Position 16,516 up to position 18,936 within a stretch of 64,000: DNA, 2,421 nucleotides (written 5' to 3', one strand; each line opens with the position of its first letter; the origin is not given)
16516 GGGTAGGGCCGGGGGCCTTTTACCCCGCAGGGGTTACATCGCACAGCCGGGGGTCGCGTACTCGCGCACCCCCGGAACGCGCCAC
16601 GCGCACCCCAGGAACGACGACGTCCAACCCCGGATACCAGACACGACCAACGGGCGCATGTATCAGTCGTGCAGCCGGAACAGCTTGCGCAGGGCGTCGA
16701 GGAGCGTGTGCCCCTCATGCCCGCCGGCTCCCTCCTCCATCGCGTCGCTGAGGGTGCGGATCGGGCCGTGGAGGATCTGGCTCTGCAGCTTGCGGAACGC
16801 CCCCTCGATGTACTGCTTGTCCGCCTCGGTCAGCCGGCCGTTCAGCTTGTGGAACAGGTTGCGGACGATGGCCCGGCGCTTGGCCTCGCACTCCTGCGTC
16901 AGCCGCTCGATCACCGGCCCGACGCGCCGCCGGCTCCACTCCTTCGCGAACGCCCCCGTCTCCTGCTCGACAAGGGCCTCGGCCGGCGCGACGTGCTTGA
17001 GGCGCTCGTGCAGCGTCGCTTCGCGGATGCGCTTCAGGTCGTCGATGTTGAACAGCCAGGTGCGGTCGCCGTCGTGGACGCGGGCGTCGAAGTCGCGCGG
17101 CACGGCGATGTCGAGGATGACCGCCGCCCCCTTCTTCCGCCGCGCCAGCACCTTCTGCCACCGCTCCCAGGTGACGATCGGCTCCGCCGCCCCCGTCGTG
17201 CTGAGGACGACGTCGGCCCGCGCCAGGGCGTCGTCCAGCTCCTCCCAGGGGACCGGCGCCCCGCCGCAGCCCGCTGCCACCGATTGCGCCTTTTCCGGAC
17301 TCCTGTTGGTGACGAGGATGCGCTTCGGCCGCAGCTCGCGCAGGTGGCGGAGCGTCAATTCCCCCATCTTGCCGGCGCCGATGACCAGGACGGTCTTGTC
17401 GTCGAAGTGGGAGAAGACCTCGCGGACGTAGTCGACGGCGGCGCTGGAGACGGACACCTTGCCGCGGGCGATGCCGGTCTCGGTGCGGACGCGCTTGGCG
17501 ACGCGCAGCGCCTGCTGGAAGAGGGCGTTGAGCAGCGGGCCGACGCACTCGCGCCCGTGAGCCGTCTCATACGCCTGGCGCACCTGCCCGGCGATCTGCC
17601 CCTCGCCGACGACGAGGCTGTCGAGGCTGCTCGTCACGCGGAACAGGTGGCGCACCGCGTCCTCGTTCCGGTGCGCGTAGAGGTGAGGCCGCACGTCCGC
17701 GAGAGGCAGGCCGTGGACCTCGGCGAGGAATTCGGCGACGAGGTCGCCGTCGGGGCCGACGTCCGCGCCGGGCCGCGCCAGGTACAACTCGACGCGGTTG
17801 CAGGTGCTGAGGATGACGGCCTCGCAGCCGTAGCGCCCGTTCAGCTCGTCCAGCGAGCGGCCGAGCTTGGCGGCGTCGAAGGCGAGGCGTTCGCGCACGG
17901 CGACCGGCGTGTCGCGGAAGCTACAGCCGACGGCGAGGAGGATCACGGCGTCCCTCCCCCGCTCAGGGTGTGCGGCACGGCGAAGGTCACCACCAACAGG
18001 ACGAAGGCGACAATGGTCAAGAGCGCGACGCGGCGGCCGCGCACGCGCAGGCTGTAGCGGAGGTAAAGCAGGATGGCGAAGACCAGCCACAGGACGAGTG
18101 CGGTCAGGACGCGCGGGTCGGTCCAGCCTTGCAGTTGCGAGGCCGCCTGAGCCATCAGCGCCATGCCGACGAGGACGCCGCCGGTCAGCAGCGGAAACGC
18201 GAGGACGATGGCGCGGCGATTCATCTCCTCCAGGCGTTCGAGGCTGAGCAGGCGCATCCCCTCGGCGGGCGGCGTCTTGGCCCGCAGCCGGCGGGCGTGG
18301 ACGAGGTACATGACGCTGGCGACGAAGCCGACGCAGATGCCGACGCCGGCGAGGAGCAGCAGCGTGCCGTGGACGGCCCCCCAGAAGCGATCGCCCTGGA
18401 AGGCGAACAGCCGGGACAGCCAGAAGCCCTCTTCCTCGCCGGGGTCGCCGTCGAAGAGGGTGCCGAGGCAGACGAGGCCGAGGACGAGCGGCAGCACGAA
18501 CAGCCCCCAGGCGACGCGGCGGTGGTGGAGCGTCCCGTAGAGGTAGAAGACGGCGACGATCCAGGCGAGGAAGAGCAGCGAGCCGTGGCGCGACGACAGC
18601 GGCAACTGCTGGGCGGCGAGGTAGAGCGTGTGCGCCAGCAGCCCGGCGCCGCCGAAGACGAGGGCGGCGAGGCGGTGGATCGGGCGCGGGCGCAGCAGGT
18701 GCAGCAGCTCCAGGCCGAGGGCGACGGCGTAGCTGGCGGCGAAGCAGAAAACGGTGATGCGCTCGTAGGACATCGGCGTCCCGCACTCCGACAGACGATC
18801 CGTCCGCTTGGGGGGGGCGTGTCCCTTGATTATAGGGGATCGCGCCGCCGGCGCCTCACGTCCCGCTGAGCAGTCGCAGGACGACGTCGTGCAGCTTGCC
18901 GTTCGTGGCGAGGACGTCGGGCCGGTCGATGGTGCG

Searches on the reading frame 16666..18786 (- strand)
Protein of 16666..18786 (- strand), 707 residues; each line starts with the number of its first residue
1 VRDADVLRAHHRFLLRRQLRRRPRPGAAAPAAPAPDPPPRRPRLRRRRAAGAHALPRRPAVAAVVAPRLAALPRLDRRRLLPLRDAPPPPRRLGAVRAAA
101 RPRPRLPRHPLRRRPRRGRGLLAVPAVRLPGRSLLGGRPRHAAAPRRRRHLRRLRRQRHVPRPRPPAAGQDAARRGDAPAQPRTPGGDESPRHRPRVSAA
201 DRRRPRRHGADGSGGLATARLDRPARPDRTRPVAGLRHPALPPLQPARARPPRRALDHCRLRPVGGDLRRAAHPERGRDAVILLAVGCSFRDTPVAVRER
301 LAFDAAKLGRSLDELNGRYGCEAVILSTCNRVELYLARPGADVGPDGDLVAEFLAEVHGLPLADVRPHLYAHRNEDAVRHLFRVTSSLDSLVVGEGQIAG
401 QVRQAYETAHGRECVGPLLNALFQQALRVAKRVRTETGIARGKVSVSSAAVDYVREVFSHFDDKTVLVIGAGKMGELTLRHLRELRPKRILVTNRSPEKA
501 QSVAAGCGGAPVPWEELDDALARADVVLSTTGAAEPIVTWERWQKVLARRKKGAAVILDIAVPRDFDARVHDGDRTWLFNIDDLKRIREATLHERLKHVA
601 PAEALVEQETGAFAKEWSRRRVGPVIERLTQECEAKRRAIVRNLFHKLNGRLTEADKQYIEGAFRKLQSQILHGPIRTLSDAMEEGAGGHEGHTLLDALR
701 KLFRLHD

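Call 64: search_protein_families(library=pfam, proteins=[window:16666-18786:-], max_evalue=0.5)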
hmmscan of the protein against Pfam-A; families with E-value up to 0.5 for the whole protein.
window:16666-18786:- (707 aa): 13 families
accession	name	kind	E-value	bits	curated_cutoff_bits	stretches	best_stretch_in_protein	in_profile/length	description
PF05201.20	GlutR_N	-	7.4e-50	169.1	27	1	286-437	1-151/151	Glutamyl-tRNAGlu reductase, N-terminal domain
PF01488.26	Shikimate_DH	-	2.4e-35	122.1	24.3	1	454-587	3-138/138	Shikimate / quinate 5-dehydrogenase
PF00745.25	GlutR_dimer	-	1.3e-16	61.2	22.9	1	602-705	2-99/99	Glutamyl-tRNAGlu reductase, dimerisation domain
PF16912.11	Glu_dehyd_C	-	1e-05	25.5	34.9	1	444-571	10-142/211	Glucose dehydrogenase C-terminus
PF03807.23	F420_oxidored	-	0.00021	22.2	21.6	1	466-530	2-66/94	NADP oxidoreductase coenzyme F420-dependent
PF02826.25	2-Hacid_dh_C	-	0.00027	20.8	25.1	1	457-531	30-99/178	D-isomer specific 2-hydroxyacid dehydrogenase, NAD binding domain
PF13241.12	NAD_binding_7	-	0.0012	19.8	22.1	1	458-533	2-71/104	Putative NAD(P)-binding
PF03435.24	Sacchrp_dh_NADP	-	0.0048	17.7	25.1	1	466-509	1-45/129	Saccharopine dehydrogenase NADP binding domain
PF03446.21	NAD_binding_2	-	0.0056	17.1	21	1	466-557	2-90/161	NAD binding domain of 6-phosphogluconate dehydrogenase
PF01408.29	GFO_IDH_MocA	-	0.021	16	24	1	465-527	2-66/120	Oxidoreductase family, NAD-binding Rossmann fold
PF04016.18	DUF364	-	0.052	13.6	23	1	457-558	5-93/147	Putative heavy-metal chelation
PF00670.27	AdoHcyase_NAD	-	0.098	13.2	27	1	461-545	21-99/162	S-adenosyl-L-homocysteine hydrolase, NAD binding domain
PF02254.24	TrkA_N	-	0.26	12.1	23.8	0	466-504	1-38/116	TrkA-N domain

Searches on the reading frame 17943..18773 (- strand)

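Call 33: search_protein_families(library=pfam, proteins=[window:17943-18773:-], max_evalue=0.01)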
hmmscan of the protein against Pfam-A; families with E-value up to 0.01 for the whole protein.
window:17943-18773:- (276 aa): 1 family
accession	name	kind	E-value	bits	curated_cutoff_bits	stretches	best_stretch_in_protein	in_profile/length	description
PF01578.25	Cytochrom_C_asm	-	1.9e-18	67.3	29.9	1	63-263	5-200/212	Cytochrome C assembly protein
